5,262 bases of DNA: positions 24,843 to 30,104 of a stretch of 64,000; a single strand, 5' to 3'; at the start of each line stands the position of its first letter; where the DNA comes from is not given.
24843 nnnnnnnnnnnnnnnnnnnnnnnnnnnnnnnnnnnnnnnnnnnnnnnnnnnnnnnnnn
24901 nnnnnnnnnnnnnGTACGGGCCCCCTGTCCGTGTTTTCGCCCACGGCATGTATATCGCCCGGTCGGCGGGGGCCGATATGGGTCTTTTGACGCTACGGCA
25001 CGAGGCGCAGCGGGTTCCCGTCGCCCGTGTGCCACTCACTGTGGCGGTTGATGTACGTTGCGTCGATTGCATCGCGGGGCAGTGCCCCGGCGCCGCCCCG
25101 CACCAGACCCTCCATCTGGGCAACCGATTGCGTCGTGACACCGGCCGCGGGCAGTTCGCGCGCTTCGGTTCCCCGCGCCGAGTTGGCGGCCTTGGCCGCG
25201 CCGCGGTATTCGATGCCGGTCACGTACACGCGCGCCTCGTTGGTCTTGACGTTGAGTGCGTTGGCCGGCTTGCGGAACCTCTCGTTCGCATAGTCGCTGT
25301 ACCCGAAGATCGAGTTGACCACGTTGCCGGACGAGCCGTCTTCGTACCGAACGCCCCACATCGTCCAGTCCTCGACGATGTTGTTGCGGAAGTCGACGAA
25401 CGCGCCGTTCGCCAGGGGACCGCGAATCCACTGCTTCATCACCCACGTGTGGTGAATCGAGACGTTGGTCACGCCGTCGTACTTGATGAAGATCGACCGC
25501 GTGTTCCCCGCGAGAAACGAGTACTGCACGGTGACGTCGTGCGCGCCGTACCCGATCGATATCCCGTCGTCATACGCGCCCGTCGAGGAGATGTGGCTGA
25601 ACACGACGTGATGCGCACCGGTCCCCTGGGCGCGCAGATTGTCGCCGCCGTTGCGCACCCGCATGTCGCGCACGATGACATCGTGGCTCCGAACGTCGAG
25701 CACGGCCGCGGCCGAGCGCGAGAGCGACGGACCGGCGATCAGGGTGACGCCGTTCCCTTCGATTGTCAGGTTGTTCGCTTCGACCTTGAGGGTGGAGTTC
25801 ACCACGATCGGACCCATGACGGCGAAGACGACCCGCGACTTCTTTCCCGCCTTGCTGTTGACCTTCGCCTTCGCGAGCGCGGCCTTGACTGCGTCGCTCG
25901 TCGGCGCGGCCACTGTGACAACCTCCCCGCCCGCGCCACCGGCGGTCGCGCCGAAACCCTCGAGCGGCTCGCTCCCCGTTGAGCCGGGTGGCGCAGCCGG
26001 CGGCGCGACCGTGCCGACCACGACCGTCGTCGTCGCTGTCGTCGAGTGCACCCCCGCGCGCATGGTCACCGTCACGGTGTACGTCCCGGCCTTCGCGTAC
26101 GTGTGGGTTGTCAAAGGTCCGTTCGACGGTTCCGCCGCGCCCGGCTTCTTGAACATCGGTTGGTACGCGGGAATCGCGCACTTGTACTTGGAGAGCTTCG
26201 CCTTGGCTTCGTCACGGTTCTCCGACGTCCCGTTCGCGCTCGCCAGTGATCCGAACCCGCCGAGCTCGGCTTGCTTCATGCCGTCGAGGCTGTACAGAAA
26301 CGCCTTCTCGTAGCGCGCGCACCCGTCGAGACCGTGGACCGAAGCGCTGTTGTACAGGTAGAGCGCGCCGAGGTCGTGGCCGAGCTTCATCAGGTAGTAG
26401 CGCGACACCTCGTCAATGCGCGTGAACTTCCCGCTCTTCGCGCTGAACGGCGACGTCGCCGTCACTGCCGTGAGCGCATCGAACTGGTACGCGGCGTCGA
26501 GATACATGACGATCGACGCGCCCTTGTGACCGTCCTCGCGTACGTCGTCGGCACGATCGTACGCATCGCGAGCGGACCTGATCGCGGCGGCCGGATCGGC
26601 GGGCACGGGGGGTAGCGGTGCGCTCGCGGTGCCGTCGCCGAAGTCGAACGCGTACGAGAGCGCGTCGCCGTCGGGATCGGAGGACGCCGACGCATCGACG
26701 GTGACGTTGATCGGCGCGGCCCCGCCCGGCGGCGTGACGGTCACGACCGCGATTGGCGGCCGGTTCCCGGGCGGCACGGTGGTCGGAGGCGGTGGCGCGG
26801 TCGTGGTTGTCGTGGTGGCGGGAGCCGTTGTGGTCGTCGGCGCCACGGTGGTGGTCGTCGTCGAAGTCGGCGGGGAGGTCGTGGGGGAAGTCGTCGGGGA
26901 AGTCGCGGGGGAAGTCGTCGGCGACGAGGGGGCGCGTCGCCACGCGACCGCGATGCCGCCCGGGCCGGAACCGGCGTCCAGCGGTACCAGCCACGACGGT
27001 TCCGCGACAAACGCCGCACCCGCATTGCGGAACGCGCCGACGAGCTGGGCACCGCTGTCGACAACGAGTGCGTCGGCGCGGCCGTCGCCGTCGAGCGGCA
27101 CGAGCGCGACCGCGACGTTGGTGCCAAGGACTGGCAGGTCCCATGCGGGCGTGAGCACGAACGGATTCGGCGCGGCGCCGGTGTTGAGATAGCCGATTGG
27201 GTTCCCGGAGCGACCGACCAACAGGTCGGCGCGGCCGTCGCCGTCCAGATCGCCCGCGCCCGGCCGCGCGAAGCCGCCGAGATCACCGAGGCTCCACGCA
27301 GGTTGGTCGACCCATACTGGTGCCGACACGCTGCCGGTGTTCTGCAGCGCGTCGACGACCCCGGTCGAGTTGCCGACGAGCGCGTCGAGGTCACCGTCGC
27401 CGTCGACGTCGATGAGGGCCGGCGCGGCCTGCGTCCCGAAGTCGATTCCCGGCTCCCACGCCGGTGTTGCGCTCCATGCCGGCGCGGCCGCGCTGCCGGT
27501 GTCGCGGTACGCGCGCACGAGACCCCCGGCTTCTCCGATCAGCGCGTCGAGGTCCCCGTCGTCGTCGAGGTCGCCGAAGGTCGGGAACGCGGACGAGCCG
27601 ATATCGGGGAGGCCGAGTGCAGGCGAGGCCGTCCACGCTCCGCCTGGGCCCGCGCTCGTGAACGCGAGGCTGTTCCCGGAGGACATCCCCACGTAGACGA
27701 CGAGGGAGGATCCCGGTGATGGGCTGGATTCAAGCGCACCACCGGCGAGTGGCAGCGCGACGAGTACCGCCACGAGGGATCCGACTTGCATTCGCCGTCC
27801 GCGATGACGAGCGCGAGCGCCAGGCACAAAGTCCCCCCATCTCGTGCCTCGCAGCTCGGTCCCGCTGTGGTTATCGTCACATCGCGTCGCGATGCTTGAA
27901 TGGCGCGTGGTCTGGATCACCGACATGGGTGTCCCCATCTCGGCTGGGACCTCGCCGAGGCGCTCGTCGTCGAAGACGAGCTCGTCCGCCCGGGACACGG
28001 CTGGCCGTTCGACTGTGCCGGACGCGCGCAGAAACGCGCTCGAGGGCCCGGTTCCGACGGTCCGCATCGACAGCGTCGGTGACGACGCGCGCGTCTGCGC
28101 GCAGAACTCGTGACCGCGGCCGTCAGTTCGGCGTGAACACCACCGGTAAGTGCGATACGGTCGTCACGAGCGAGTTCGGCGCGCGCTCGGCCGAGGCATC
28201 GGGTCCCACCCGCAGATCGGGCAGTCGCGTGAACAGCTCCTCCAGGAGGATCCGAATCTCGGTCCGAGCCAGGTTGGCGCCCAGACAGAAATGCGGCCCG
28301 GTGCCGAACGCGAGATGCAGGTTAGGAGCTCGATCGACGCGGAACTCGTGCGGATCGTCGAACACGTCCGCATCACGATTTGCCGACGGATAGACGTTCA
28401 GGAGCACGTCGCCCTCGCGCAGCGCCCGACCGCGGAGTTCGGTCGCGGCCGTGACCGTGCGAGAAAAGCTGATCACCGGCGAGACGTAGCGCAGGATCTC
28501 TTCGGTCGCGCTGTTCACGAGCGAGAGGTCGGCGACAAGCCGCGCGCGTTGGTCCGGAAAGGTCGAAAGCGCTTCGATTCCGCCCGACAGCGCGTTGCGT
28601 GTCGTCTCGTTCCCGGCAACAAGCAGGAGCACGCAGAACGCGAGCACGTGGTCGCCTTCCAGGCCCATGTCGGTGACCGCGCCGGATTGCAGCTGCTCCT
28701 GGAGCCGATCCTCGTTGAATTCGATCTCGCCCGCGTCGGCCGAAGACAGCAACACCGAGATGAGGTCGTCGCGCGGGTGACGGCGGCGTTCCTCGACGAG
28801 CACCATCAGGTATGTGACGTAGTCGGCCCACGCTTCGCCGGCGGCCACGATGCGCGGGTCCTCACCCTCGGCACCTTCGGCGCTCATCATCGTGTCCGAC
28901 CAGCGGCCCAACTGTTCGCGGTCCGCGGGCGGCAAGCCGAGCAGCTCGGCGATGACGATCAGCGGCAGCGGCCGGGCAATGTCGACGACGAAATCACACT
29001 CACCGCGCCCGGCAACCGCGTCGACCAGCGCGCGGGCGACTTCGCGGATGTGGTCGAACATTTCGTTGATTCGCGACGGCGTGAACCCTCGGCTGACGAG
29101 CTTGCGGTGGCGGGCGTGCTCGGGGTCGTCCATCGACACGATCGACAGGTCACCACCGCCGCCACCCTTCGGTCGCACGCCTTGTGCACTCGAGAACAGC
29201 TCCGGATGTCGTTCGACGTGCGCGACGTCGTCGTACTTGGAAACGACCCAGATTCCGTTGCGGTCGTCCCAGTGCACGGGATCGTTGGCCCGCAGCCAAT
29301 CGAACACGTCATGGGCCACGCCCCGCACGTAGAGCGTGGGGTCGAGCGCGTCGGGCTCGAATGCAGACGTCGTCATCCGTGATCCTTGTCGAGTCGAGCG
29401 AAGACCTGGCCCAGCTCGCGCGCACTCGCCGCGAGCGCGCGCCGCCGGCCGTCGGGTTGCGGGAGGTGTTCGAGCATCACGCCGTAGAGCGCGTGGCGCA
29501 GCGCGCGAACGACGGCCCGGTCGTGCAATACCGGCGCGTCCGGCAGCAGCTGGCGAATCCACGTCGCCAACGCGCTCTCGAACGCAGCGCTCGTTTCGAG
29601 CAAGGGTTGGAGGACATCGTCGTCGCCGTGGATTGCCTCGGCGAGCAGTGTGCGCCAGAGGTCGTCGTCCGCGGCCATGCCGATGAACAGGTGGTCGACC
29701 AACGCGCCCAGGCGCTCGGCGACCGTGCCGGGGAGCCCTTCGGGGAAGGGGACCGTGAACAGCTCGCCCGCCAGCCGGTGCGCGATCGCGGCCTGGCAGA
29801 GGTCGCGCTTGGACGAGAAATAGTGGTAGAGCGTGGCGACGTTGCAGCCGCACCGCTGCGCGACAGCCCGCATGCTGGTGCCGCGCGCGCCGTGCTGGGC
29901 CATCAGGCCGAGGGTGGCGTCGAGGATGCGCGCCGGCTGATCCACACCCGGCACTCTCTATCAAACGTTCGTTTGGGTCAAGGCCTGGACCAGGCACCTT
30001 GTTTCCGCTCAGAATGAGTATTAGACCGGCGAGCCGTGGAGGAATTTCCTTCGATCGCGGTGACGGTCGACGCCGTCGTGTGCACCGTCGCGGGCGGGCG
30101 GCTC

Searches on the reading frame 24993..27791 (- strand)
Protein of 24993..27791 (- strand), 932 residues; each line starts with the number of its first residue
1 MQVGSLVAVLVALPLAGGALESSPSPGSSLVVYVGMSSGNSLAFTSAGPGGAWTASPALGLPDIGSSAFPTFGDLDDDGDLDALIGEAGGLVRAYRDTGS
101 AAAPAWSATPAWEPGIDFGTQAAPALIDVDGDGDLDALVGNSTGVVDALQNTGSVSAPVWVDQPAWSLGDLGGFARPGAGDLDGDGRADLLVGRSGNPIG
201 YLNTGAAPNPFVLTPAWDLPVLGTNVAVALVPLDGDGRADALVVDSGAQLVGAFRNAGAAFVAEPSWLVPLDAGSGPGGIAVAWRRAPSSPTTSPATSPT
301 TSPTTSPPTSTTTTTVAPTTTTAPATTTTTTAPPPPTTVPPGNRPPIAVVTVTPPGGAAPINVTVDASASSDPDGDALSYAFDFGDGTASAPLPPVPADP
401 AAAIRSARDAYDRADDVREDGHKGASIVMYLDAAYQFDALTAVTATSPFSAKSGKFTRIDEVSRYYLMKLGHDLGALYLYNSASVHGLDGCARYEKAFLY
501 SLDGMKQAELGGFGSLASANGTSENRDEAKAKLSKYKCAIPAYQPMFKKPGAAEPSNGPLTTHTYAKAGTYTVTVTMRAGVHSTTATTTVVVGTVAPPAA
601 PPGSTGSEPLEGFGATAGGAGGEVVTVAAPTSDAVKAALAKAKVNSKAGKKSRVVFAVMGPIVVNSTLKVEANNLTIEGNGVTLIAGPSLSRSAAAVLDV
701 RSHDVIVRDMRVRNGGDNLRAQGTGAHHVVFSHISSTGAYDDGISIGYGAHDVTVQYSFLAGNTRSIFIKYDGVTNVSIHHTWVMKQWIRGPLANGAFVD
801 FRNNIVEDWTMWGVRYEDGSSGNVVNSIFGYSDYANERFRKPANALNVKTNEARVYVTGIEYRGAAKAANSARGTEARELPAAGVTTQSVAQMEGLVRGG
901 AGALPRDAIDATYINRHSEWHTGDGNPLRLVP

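Call 4: search_protein_families(library=pfam, proteins=[window:24993-27791:-], max_evalue=1)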
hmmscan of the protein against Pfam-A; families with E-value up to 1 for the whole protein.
window:24993-27791:- (932 aa): 6 families
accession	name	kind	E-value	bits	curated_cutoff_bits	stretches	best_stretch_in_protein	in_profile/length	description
PF13517.12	FG-GAP_3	-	3.1e-15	56.9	26.9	4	181-243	1-61/61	FG-GAP-like repeat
PF00801.26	PKD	-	5.8e-13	49.1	23.5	2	554-592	43-80/80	PKD domain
PF18911.6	PKD_4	-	6.7e-13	49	27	2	343-390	1-47/85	PKD domain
PF01839.29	FG-GAP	-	5.8e-07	29.7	22.1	2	178-205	6-32/37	FG-GAP repeat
PF13229.12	Beta_helix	-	0.0064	16.6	25.9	1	672-805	23-157/158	Right handed beta helix region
PF21027.3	Sde0182_C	-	0.012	16.6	27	1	363-381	2-20/83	Cellulose-binding protein Sde0182, C-terminal domain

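Call 5: search_protein_families(library=ncbifam, proteins=[window:24993-27791:-], max_evalue=1)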
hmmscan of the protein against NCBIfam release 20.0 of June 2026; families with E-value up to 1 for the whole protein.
window:24993-27791:- (932 aa): 3 families
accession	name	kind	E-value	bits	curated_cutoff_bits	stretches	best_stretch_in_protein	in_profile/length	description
TIGR03805.1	beta_helix_1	subfamily_domain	0.011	14.8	141.5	1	659-732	18-91/314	parallel beta-helix domain-containing protein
TIGR04247.1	NosD_copper_fam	subfamily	0.03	12.9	300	1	673-787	29-143/377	nitrous oxide reductase family maturation protein NosD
TIGR03769.1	P_ac_wall_RPT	domain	0.13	12.8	30.9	1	565-592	9-41/41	TIGR03769 domain-containing protein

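Call 14: find_encoding_contigs(protein=window:24993-27791:-, flank=10000, max_places=6)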
Protein window:24993-27791:- (932 aa): no gene with exactly this product is on record in the collection.

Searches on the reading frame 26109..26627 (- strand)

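Call 7: search_protein_families(library=pfam, proteins=[window:26109-26627:-], max_evalue=10)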
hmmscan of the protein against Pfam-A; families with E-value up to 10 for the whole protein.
seq(173 aa): 1 family
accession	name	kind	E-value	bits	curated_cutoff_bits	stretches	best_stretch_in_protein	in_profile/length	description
PF24756.1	THD_CWZF3-5-7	-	0.055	13.6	27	1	12-57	14-59/255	CWZF3-5-7 THD domain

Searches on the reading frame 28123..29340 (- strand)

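Call 82: search_protein_families(library=pfam, proteins=[window:28123-29340:-], max_evalue=0.00001)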
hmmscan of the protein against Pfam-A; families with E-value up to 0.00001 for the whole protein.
window:28123-29340:- (405 aa): 1 family
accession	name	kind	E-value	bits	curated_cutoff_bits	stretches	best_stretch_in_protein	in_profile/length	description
PF00067.27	p450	-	2.1e-26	93.1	22.8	1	169-371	211-430/462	Cytochrome P450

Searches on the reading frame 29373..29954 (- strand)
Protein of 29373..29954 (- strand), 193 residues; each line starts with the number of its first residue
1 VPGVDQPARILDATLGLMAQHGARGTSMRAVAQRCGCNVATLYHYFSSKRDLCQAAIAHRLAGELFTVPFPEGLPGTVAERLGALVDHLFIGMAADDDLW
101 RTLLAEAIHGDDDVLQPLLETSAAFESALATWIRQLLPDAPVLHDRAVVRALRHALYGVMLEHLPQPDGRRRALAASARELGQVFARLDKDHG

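Call 82: search_protein_families(library=pfam, proteins=[window:29373-29954:-], max_evalue=0.00001)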
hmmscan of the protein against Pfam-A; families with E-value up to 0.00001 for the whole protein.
window:29373-29954:- (193 aa): 1 family
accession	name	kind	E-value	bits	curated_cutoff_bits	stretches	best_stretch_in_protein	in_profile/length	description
PF00440.29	TetR_N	-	1.7e-16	60.1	24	1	10-55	1-46/47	Bacterial regulatory proteins, tetR family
